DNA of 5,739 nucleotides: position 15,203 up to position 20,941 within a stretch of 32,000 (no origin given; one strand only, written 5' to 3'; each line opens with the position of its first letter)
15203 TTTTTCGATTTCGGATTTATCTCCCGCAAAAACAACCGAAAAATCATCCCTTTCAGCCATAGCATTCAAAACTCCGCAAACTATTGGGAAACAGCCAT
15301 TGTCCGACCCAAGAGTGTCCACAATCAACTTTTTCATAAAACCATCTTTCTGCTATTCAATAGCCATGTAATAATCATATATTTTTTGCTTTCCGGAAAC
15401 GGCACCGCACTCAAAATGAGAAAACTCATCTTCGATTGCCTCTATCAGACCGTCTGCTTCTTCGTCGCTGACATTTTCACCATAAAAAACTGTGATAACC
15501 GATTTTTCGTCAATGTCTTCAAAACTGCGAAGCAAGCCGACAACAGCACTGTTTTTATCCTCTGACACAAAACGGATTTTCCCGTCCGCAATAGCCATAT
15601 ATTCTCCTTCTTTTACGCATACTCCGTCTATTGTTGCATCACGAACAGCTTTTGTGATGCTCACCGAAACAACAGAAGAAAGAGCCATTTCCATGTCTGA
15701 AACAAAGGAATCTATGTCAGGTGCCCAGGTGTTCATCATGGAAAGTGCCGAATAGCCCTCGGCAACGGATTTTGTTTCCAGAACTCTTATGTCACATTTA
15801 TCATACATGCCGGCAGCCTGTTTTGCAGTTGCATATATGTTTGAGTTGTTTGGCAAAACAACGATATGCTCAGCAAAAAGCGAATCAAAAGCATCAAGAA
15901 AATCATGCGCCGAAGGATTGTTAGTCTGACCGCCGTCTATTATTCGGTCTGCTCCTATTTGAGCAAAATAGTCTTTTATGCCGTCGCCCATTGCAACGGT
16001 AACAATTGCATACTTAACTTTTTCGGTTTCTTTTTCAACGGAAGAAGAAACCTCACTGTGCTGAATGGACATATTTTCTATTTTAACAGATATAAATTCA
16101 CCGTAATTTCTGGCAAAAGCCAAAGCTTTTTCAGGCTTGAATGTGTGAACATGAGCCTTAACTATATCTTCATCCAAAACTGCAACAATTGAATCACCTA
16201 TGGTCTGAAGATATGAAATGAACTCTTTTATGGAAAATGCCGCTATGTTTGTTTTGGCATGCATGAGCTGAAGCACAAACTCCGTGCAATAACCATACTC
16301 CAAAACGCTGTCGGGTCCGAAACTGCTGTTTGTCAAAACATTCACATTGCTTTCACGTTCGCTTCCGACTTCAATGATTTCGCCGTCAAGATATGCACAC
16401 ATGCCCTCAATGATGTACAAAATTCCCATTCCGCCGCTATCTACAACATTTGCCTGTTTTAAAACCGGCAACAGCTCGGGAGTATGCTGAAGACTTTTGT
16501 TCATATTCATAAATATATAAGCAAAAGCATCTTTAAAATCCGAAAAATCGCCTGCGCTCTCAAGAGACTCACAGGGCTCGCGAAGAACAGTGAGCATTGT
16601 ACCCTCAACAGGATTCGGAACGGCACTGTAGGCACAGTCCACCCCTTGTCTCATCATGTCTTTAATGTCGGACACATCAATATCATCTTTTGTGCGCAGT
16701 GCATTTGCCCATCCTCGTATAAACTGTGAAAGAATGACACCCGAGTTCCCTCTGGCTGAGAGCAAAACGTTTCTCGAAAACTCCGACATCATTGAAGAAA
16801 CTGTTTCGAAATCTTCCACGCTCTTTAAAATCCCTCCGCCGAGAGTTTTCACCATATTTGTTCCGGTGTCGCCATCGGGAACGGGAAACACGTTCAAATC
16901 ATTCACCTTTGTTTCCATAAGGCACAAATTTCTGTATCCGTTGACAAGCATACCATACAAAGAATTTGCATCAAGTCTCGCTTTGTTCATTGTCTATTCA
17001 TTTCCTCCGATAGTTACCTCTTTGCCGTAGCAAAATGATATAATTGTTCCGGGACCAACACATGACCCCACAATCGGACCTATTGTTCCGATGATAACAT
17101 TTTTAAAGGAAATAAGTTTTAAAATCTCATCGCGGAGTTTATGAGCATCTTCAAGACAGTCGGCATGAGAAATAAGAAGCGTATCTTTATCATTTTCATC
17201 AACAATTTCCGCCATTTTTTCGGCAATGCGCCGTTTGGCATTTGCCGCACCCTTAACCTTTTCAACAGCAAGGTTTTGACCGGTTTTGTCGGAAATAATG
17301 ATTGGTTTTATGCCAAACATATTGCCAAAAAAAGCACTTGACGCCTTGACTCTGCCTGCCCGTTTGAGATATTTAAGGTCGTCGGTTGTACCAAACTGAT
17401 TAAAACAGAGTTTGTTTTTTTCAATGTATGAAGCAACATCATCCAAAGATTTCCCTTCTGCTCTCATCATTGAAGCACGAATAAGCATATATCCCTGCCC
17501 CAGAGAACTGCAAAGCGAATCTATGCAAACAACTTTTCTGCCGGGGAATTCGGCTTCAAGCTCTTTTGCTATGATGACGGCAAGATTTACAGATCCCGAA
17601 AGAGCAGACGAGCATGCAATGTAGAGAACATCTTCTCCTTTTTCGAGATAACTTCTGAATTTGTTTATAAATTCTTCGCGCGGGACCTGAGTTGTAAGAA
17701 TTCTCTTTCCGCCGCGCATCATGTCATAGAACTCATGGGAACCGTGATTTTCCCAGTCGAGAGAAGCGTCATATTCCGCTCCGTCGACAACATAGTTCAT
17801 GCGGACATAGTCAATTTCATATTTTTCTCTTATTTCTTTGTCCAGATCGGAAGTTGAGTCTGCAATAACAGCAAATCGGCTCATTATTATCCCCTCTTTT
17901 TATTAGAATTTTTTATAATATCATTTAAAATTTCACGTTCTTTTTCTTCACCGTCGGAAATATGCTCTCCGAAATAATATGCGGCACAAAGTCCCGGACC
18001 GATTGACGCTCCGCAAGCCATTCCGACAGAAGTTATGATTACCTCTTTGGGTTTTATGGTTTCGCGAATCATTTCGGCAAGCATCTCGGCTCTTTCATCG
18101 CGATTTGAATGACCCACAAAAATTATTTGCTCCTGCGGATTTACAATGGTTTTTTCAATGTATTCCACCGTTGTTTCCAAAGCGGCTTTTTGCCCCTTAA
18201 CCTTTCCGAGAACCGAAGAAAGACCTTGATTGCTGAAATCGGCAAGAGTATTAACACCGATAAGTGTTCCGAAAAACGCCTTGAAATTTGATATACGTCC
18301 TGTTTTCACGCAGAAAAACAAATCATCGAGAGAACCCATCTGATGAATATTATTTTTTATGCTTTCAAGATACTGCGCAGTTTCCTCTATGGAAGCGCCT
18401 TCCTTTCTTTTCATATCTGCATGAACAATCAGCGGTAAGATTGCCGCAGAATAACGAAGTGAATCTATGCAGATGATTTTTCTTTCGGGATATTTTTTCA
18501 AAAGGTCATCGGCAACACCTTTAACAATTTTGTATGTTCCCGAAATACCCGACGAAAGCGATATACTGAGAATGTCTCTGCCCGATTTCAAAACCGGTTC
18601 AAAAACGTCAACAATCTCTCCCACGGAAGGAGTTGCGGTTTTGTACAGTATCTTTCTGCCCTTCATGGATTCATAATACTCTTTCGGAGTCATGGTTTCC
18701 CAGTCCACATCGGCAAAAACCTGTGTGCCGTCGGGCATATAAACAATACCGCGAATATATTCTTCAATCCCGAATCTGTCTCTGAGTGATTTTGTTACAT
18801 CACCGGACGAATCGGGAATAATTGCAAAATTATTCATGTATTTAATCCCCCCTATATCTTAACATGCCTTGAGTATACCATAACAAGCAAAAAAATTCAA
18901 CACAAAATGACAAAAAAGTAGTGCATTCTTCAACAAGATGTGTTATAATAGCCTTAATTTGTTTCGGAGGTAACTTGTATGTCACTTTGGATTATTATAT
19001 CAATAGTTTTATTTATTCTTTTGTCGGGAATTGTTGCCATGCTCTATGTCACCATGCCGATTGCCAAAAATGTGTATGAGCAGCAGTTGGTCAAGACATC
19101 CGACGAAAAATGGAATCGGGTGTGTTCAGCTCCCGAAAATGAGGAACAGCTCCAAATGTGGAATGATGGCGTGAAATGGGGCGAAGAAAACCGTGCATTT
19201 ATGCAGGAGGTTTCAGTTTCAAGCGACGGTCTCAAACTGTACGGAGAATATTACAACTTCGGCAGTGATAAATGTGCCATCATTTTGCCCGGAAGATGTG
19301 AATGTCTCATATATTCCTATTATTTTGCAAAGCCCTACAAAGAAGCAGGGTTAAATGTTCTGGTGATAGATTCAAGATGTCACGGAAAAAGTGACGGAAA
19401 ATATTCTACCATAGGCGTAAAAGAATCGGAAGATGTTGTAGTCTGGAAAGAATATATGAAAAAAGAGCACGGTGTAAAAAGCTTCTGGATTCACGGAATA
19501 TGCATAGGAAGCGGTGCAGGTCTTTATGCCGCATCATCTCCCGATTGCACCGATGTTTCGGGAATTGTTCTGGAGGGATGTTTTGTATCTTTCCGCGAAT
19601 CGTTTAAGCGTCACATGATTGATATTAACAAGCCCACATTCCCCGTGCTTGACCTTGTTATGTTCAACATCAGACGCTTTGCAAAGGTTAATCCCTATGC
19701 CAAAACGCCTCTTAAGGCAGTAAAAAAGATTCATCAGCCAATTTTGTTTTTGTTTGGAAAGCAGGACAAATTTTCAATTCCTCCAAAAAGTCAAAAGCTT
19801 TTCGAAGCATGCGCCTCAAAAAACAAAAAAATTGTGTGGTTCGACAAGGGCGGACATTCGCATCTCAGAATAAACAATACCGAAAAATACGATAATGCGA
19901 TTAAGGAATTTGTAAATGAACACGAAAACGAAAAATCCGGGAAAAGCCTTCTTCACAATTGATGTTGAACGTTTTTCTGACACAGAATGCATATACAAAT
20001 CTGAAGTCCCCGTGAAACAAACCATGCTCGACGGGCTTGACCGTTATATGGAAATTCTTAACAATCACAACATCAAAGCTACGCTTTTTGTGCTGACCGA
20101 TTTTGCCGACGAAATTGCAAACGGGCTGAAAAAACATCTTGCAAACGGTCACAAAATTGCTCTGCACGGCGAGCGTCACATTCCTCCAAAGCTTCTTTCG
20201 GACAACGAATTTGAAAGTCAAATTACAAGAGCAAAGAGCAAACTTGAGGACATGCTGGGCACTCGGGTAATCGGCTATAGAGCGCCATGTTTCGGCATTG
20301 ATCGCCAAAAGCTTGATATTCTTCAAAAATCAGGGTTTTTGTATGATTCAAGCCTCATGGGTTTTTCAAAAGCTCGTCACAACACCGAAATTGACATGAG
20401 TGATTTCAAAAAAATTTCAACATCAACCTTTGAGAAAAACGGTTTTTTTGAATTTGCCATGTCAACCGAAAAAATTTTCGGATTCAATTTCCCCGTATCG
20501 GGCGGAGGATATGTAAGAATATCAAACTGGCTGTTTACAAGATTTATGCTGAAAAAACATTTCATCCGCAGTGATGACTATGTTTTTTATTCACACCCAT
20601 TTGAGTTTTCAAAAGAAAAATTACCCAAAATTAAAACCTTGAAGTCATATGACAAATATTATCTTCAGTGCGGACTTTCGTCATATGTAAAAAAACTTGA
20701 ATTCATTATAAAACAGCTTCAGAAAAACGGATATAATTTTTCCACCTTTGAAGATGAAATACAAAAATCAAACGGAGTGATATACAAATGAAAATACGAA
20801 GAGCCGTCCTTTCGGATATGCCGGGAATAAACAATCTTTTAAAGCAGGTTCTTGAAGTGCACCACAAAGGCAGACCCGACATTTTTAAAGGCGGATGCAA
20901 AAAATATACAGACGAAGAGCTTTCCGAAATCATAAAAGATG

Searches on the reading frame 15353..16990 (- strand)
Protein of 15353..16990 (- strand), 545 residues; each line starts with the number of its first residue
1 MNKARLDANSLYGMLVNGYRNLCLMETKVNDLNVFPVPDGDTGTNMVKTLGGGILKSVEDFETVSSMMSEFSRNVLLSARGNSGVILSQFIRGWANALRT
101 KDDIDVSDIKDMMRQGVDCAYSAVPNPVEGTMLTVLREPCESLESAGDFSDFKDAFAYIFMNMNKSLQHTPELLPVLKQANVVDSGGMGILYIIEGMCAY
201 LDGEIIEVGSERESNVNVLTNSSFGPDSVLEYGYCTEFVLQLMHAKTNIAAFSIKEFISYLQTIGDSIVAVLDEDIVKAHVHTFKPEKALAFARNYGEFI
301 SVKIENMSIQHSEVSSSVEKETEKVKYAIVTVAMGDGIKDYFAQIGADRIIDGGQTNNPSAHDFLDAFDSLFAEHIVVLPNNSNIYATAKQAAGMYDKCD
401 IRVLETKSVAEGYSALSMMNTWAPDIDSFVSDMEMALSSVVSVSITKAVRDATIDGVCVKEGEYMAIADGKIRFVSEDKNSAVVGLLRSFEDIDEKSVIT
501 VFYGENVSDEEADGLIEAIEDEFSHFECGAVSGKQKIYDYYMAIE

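Call 21: search_protein_families(library=pfam, proteins=[window:15353-16990:-], max_evalue=0.001)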
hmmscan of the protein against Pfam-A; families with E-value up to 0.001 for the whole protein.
window:15353-16990:- (545 aa): 3 families
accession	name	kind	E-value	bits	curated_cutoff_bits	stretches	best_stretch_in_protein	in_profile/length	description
PF13684.11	FakA-like_C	-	5.7e-63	212.6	23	1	328-545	1-216/216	Fatty acid kinase subunit A-like, C-terminal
PF02734.22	Dak2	-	2.3e-37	129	27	1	36-198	1-173/174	DAK2 domain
PF21645.3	FakA-like_M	-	1e-23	83.4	24.9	1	231-313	1-79/80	Fatty acid kinase subunit A-like, middle domain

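Call 22: search_protein_families(library=ncbifam, proteins=[window:15353-16990:-], max_evalue=0.001)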
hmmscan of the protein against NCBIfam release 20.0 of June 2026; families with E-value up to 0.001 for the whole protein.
window:15353-16990:- (545 aa): 5 families
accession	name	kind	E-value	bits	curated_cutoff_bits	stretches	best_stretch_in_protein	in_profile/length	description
TIGR03599.1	YloV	subfamily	1.6e-156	522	396.1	1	13-545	3-530/530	DAK2 domain fusion protein YloV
NF038248.1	FakA_VfrB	equivalog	5.3e-128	427.9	975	1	7-545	4-549/549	fatty acid kinase catalytic subunit FakA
NF011049.0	PRK14479.1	subfamily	1e-07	30.9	492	1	26-183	379-540/568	dihydroxyacetone kinase family protein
TIGR02361.1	dak_ATP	equivalog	2.4e-07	29.7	574.95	1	4-123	378-499/583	glycerone kinase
TIGR00762.1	DegV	domain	0.00064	19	99.7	0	355-414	58-122/276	DegV family EDD domain-containing protein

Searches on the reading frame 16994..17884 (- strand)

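Call 21: search_protein_families(library=pfam, proteins=[window:16994-17884:-], max_evalue=0.001)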
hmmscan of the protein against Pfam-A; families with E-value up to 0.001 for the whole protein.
window:16994-17884:- (296 aa): 1 family
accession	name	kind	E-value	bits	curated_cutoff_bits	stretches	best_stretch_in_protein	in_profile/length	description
PF02645.21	DegV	-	4.1e-57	194.1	27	1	4-281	2-273/280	Uncharacterised protein, DegV family COG1307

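Call 22: search_protein_families(library=ncbifam, proteins=[window:16994-17884:-], max_evalue=0.001)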
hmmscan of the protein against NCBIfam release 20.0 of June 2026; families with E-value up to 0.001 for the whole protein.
window:16994-17884:- (296 aa): 2 families
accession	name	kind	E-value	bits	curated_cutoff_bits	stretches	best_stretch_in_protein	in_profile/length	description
TIGR00762.1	DegV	domain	8.2e-69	231.9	99.7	1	4-285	1-275/276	DegV family EDD domain-containing protein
NF038249.1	fatty_FakB1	equivalog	4.2e-36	124.6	350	1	4-289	3-283/286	fatty acid kinase binding subunit FakB1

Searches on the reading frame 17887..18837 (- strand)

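Call 21: search_protein_families(library=pfam, proteins=[window:17887-18837:-], max_evalue=0.001)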
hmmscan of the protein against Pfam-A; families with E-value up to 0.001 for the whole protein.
window:17887-18837:- (316 aa): 1 family
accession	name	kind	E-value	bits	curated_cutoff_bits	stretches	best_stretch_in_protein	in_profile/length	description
PF02645.21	DegV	-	2.2e-49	168.7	27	1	4-289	2-278/280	Uncharacterised protein, DegV family COG1307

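Call 22: search_protein_families(library=ncbifam, proteins=[window:17887-18837:-], max_evalue=0.001)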
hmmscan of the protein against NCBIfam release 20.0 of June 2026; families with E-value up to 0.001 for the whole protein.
window:17887-18837:- (316 aa): 2 families
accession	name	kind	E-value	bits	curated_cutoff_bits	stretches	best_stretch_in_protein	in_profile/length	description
TIGR00762.1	DegV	domain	6.8e-54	182.9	99.7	1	4-288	1-275/276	DegV family EDD domain-containing protein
NF038249.1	fatty_FakB1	equivalog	2.3e-27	95.9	350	1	4-294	3-285/286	fatty acid kinase binding subunit FakB1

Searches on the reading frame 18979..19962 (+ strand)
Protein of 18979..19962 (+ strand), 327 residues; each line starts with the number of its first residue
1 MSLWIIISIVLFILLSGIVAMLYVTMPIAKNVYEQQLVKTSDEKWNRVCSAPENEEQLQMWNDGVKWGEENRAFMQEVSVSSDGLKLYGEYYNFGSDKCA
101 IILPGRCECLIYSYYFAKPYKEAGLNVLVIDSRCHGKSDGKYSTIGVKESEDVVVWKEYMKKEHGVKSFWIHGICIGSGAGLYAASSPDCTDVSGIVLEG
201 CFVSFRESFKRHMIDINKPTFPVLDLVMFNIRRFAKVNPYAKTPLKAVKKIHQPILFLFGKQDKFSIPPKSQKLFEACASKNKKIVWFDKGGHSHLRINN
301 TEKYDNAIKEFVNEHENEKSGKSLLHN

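Call 21: search_protein_families(library=pfam, proteins=[window:18979-19962:+], max_evalue=0.001)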
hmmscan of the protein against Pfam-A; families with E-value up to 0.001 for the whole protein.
window:18979-19962:+ (327 aa): 4 families
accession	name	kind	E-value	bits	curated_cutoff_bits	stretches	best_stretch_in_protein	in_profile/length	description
PF12146.15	Hydrolase_4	-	5.2e-13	49.3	27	2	245-296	184-235/239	Serine aminopeptidase, S33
PF01738.24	DLH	-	9.1e-06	25.8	21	1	241-313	132-206/217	Dienelactone hydrolase family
PF00561.26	Abhydrolase_1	-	1.6e-05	25.1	25.8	1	101-198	4-99/245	alpha/beta hydrolase fold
PF03959.19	FSH1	-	0.00047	20.3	21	1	248-293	156-199/211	Serine hydrolase (FSH1)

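Call 22: search_protein_families(library=ncbifam, proteins=[window:18979-19962:+], max_evalue=0.001)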
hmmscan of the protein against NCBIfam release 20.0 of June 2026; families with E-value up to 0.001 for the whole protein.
window:18979-19962:+ (327 aa): 5 families
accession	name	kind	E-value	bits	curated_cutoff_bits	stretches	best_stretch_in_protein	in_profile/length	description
NF047920.1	lactonase_UilS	equivalog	1.3e-08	34.9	400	1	240-311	208-277/285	UilS family quorum-quenching N-acyl-homoserine lactonase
TIGR03695.1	menH_SHCHC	equivalog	2e-05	24.1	208.55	0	123-204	27-107/252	2-succinyl-6-hydroxy-2,4-cyclohexadiene-1-carboxylate synthase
NF008340.0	PRK11126.1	equivalog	4.2e-05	22.9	261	0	125-207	40-118/255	2-succinyl-6-hydroxy-2,4-cyclohexadiene-1-carboxylate synthase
TIGR02427.1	protocat_pcaD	equivalog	7e-05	22.3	255.85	0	124-183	39-95/251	3-oxoadipate enol-lactonase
NF041096.1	esterase_EstD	equivalog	7.3e-05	22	600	1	242-299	333-391/421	esterase EstD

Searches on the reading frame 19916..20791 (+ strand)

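Call 21: search_protein_families(library=pfam, proteins=[window:19916-20791:+], max_evalue=0.001)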
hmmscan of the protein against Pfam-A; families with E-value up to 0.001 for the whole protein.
window:19916-20791:+ (291 aa): 3 families
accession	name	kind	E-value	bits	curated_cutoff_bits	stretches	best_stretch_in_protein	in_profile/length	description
PF01522.26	Polysacc_deac_1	-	2.2e-15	57.2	23.1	1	42-141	22-121/124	Polysaccharide deacetylase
PF11959.13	DUF3473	-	2e-12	47.7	29.6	1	172-268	25-120/130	Domain of unknown function (DUF3473)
PF10096.14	DUF2334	-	2.7e-05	24.3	26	1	38-145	15-146/203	Uncharacterized protein conserved in bacteria (DUF2334)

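Call 22: search_protein_families(library=ncbifam, proteins=[window:19916-20791:+], max_evalue=0.001)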
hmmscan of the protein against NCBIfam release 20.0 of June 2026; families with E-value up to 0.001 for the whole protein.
window:19916-20791:+ (291 aa): 9 families
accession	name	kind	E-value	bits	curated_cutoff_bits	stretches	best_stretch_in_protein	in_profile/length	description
TIGR03006.1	pepcterm_polyde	equivalog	9.1e-38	129.9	276.2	1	35-269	30-263/272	XrtA system polysaccharide deacetylase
TIGR02764.1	spore_ybaN_pdaB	equivalog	1.7e-14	54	237.4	1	42-141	22-121/191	polysaccharide deacetylase family sporulation protein PdaB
NF045821.1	PgAcgDacpgdA1_Bac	equivalog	8.6e-09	34.7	400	1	44-133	106-195/282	peptidoglycan-N-acetylglucosamine deacetylase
TIGR02884.1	spore_pdaA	equivalog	3.7e-08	33.3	298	1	43-128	54-139/224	delta-lactam-biosynthetic de-N-acetylase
TIGR04243.1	nodulat_NodB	equivalog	6.8e-08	32.2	240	1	45-128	21-104/197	chitooligosaccharide deacetylase NodB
NF045822.1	PgAcgDacpgdA2_Bac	equivalog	2.5e-07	30.3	400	1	45-118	88-161/274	peptidoglycan-N-acetylglucosamine deacetylase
TIGR02873.1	spore_ylxY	hypoth_equivalog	1.4e-06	27.8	391.5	1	41-124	100-183/268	probable sporulation protein, polysaccharide deacetylase family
NF045820.1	PgAcgDacpgdA_Strep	equivalog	7.1e-06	25.1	800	1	44-135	286-377/463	peptidoglycan-N-acetylglucosamine deacetylase PgdA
NF011923.2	PRK15394.1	equivalog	0.0003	20.1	382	0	64-152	86-178/294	4-deoxy-4-formamido-L-arabinose-phosphoundecaprenol deformylase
